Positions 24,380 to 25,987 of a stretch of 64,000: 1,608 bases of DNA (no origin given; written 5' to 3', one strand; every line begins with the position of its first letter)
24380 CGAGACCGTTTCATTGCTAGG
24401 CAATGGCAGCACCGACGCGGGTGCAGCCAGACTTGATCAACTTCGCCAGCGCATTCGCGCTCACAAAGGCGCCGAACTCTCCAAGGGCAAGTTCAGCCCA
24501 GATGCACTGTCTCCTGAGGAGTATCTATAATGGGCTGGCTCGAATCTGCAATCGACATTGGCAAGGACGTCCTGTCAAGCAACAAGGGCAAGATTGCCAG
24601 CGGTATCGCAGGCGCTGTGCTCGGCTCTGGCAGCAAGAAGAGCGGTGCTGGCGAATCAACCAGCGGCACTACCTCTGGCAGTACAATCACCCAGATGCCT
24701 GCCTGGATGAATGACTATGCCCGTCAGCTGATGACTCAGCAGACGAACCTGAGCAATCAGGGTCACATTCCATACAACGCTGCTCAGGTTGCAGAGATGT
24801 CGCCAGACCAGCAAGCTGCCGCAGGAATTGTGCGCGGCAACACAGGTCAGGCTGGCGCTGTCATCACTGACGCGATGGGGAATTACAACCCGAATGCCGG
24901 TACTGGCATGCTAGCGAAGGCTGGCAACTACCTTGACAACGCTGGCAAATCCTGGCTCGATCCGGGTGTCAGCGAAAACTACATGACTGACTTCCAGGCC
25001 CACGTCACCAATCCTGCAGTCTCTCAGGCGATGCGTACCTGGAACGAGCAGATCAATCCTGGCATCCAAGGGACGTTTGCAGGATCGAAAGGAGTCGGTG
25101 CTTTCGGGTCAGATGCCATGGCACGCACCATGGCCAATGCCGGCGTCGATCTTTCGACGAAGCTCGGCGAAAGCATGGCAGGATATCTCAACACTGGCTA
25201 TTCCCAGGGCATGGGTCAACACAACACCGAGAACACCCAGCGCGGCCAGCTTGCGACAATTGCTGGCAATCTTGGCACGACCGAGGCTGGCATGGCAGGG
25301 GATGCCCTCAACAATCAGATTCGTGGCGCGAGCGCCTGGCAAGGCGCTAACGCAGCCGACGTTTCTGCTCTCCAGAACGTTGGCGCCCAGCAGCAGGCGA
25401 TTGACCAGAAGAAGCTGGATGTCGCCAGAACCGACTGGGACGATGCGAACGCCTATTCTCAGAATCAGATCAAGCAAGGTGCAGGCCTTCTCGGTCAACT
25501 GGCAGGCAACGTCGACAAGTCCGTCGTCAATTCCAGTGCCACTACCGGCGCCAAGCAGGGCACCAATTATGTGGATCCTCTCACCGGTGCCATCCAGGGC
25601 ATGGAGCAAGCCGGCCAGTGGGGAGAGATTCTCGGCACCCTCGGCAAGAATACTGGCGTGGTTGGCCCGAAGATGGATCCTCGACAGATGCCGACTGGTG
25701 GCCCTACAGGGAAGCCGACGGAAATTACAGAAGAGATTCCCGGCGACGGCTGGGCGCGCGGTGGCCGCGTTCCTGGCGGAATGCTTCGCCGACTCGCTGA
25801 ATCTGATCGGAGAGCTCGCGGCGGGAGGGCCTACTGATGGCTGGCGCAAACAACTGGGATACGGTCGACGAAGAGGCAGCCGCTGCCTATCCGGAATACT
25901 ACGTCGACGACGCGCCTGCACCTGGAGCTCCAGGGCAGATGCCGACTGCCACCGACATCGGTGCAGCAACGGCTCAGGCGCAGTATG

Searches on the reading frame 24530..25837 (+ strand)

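Call 34: search_protein_families(library=phrogs, proteins=[window:24530-25837:+], max_evalue=0.001)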
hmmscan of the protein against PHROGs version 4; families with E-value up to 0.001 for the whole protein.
window:24530-25837:+ (435 aa): 1 family
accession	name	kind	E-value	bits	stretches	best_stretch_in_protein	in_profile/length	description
phrog_4287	-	DNA, RNA and nucleotide metabolism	3e-06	27.7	1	43-363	4-315/392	DNA ejection protein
